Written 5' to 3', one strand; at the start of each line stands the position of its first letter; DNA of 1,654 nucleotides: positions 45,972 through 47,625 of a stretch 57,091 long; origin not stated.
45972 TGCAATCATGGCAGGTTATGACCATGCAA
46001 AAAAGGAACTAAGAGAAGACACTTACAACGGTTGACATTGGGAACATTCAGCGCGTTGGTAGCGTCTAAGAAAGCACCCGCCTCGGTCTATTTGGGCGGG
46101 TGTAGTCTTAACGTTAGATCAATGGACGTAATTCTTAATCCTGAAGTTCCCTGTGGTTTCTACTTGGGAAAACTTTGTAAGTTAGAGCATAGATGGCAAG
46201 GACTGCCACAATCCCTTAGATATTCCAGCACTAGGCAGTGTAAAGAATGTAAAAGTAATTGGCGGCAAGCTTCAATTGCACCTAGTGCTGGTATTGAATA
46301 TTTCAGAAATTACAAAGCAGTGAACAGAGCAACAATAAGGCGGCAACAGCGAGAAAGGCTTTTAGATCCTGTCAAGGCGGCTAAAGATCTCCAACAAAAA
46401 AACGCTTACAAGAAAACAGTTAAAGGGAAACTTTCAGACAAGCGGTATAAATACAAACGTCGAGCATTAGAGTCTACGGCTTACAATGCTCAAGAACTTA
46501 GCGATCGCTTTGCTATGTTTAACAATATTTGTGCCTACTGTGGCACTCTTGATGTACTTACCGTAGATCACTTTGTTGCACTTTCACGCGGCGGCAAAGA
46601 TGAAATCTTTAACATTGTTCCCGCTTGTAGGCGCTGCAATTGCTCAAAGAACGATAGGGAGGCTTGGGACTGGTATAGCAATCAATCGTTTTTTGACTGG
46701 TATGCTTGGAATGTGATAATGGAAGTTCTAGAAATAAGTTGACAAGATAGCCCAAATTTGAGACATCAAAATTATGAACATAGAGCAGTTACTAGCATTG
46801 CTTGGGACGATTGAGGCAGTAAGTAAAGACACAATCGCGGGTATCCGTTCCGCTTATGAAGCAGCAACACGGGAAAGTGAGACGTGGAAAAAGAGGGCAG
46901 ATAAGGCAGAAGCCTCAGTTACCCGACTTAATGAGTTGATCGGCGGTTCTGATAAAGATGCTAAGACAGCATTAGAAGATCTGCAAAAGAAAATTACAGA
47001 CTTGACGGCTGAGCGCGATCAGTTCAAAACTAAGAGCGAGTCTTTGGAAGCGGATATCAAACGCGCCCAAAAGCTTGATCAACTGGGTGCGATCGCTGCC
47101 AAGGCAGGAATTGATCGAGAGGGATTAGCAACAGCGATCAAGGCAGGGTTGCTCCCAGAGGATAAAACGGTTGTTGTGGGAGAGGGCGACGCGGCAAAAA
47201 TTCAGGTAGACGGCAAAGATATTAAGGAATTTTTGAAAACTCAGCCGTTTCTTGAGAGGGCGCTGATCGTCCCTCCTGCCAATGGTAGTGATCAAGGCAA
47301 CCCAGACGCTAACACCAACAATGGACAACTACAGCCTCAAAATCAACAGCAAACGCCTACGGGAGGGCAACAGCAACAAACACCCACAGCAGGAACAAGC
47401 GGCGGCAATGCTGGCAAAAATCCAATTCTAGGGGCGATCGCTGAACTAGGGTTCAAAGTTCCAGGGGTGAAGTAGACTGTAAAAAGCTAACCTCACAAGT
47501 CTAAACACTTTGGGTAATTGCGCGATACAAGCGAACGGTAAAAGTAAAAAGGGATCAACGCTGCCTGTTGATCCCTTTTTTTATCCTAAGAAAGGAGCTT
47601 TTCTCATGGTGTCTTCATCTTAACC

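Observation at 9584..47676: Conserved extended -10 decamer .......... (six exact copies), typically ~13 nt downstream of the palindrome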

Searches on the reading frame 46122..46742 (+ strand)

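Call 67: search_protein_families(library=pfam, max_evalue=0.05, proteins=[window:46122-46742:+])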
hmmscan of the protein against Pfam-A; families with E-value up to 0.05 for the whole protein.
window:46122-46742:+ (206 aa): 3 families
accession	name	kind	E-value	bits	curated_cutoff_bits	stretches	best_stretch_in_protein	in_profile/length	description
PF01844.29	HNH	-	4.8e-10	39.9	21.4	1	137-179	1-47/47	HNH endonuclease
PF14279.12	HNH_5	-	4.7e-08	33.3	27.5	1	137-178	1-45/56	HNH endonuclease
PF13395.12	HNH_4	-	0.023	15.1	22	1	146-182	18-54/54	HNH endonuclease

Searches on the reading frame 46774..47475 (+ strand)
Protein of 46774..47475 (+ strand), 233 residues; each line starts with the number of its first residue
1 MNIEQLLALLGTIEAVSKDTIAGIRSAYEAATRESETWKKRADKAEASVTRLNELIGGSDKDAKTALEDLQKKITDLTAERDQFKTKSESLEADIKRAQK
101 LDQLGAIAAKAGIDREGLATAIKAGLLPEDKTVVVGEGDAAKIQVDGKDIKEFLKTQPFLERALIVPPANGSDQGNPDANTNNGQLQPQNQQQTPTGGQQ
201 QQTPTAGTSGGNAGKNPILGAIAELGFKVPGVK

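Call 67: search_protein_families(library=pfam, max_evalue=0.05, proteins=[window:46774-47475:+])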
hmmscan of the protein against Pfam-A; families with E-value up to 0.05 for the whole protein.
window:46774-47475:+ (233 aa): 7 families
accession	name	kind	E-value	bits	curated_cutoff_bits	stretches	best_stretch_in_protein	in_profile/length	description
PF06810.17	Phage_scaffold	-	0.0012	19.3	35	1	17-167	12-150/170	Phage capsid assembly scaffolding protein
PF05557.18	MAD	-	0.0014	17.6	30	1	24-101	399-476/661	Mitotic checkpoint protein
PF19111.5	DUF5798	-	0.0015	19.1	27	1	67-120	24-75/89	Family of unknown function (DUF5798)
PF23882.1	DUF7235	-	0.016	15.1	30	1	41-85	260-300/307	Family of unknown function (DUF7235)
PF20802.2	MAML1_3_TAD1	-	0.021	16.5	24.2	1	173-218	16-61/90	Mastermind-like 1/3, transactivation domain 1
PF13166.12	AAA_13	-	0.032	13.4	36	1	27-100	356-430/713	AAA domain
PF25450.1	Rab11-FIP3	-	0.034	14.9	31.9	0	33-100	24-89/125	Rab11-FIP3-like domain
